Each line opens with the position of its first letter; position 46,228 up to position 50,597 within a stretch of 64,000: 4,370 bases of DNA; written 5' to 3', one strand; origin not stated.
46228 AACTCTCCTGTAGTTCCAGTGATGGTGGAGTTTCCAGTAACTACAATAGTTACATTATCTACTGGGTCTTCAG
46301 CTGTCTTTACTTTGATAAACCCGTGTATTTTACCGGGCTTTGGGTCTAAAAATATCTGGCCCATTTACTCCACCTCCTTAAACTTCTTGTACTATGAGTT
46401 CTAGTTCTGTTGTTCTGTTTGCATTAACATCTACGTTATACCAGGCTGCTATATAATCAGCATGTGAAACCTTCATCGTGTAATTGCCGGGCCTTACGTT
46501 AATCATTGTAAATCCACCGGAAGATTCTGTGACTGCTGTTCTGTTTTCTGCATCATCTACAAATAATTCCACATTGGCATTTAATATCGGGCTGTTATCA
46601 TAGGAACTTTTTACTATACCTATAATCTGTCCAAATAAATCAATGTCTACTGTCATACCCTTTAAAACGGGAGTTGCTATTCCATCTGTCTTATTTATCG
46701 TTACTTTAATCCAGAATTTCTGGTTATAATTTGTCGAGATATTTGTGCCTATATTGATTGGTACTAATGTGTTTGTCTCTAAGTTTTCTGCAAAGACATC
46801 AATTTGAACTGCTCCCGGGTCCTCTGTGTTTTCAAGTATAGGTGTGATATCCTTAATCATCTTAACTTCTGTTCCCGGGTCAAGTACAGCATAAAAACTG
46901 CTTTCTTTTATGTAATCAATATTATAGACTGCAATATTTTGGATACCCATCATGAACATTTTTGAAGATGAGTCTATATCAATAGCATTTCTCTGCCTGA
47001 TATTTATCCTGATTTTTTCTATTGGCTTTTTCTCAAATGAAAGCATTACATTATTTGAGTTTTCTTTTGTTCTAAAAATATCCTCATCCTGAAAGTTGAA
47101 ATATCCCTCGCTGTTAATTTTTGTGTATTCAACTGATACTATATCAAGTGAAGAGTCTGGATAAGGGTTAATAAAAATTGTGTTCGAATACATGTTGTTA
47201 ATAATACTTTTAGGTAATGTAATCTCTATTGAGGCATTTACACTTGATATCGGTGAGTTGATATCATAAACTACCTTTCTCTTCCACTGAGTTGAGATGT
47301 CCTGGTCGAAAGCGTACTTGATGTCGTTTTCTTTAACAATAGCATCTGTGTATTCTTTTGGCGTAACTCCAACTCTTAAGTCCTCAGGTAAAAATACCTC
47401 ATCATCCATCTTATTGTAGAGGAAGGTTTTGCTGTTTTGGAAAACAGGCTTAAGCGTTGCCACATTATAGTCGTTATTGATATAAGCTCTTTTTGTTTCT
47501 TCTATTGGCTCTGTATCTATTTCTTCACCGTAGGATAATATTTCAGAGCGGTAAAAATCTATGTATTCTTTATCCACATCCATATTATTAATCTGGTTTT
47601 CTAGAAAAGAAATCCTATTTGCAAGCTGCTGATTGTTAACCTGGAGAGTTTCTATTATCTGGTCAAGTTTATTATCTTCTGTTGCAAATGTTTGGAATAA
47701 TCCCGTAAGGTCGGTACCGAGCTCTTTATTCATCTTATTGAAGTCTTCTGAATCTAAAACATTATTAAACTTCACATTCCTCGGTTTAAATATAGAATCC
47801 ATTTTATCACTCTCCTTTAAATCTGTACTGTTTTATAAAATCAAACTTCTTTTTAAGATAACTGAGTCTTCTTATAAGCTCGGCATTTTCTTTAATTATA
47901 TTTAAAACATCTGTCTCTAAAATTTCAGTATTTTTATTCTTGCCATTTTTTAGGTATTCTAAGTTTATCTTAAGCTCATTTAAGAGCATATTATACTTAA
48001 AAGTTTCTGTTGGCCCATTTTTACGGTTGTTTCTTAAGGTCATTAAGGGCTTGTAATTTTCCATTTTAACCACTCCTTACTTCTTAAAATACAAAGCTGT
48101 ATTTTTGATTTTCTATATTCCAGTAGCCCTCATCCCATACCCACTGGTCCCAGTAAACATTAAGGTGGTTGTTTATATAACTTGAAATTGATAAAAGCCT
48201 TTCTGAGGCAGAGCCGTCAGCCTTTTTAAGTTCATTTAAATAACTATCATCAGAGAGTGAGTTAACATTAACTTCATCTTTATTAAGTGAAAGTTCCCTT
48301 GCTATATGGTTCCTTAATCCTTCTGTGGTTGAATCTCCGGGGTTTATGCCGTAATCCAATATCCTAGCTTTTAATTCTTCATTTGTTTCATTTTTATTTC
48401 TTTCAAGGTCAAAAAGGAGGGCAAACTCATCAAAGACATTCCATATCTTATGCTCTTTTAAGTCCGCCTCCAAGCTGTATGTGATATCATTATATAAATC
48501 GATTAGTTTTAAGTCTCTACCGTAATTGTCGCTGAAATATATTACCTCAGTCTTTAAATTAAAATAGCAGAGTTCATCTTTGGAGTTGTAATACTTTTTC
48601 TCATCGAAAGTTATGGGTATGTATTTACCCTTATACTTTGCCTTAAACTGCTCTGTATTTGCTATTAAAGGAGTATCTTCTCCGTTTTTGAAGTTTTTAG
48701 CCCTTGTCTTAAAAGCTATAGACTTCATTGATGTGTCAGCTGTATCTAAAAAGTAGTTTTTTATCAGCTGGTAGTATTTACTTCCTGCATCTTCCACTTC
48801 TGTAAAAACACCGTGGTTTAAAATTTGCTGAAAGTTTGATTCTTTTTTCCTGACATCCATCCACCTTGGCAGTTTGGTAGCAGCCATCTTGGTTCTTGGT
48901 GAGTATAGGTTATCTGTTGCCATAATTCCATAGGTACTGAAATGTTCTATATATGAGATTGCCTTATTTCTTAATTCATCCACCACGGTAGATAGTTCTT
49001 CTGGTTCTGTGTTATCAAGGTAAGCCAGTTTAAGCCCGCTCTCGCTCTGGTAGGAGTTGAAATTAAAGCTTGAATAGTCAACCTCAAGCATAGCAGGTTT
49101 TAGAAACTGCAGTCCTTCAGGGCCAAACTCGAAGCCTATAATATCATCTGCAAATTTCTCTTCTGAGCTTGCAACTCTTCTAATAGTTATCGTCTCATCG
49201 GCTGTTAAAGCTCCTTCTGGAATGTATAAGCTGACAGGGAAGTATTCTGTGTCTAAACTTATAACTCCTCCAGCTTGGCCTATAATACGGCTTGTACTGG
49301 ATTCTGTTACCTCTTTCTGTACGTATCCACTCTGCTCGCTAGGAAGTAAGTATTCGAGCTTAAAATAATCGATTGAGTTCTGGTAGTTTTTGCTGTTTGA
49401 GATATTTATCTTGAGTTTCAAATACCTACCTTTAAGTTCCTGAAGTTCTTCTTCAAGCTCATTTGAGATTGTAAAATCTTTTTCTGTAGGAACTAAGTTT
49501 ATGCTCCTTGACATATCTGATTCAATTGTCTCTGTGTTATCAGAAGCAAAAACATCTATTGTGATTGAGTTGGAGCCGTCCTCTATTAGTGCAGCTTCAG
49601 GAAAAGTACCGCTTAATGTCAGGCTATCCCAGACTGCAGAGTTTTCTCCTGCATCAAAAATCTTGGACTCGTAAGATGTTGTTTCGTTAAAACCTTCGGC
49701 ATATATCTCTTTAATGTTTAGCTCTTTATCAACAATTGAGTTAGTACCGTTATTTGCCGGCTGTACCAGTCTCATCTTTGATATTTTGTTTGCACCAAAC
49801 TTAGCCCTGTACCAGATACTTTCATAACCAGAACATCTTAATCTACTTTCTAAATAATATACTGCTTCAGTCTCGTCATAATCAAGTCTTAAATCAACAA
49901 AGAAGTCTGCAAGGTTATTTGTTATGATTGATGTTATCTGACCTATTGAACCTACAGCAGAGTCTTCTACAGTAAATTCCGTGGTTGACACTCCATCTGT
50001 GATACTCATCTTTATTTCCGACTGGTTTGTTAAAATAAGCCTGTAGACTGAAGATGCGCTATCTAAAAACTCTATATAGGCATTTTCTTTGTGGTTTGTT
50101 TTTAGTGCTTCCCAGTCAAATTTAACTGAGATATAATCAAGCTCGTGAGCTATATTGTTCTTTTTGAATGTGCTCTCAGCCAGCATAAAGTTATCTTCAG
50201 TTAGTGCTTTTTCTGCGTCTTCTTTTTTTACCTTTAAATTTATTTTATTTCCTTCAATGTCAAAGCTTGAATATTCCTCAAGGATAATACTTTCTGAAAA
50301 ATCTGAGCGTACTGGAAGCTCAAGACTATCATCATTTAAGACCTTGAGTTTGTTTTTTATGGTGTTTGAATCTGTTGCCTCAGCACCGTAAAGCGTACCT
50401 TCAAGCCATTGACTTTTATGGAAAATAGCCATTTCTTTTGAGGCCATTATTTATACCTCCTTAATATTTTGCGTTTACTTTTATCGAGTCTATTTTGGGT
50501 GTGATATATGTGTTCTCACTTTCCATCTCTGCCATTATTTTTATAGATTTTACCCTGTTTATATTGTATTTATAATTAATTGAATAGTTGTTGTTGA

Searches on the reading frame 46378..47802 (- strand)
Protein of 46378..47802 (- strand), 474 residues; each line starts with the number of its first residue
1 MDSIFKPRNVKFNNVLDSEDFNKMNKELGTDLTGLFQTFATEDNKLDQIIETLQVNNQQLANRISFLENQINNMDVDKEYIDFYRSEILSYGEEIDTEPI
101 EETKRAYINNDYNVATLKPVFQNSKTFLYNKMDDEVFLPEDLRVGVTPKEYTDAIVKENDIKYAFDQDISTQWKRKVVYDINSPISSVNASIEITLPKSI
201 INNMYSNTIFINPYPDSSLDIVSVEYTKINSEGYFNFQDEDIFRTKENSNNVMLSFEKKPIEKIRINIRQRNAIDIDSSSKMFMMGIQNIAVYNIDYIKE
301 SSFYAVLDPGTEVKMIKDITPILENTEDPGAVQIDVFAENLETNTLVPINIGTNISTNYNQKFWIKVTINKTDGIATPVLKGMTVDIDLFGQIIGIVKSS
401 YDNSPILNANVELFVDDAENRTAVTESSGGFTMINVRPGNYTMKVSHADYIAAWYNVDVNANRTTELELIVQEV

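Call 40: search_protein_families(library=pfam, proteins=[window:46378-47802:-], max_evalue=0.001)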
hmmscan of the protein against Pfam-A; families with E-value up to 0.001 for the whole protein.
window:46378-47802:- (474 aa): 4 families
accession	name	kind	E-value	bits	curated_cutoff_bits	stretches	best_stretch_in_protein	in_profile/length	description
PF13620.12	CarboxypepD_reg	-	1.6e-13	51.2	32.3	1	393-469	2-79/82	Carboxypeptidase regulatory-like domain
PF13715.12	CarbopepD_reg_2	-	6.1e-07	29.8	32.2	1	395-471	3-76/88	CarboxypepD_reg-like domain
PF09430.16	EMC7_beta-sandw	-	1.3e-06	29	26.6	1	408-464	7-64/122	ER membrane protein complex subunit 7, beta-sandwich domain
PF14686.12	fn3_3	-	6.5e-06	26.3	24.4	1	423-467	29-75/75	Polysaccharide lyase family 4, domain II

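Call 41: search_protein_families(library=phrogs, proteins=[window:46378-47802:-], max_evalue=0.001)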
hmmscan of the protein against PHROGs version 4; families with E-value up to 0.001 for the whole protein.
window:46378-47802:- (474 aa): 2 families
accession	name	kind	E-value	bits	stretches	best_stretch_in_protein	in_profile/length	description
phrog_19670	-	head and packaging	4.9e-39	135.3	1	7-330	9-336/403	virion structural protein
phrog_19683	-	head and packaging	0.00012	21.3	1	5-305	50-331/761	virion structural protein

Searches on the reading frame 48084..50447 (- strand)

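Call 40: search_protein_families(library=pfam, proteins=[window:48084-50447:-], max_evalue=0.001)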
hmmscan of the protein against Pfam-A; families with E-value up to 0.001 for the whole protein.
window:48084-50447:- (787 aa): 1 family
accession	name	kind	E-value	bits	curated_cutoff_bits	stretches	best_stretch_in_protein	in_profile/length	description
PF00791.26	ZU5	-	2.7e-05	24.8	21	1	386-459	2-81/97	ZU5 domain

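Call 41: search_protein_families(library=phrogs, proteins=[window:48084-50447:-], max_evalue=0.001)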
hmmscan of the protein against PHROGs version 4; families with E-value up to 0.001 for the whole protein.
window:48084-50447:- (787 aa): 1 family
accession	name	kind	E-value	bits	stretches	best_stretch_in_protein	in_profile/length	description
phrog_21059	-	head and packaging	2.8e-27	97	2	514-725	5-225/372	virion structural protein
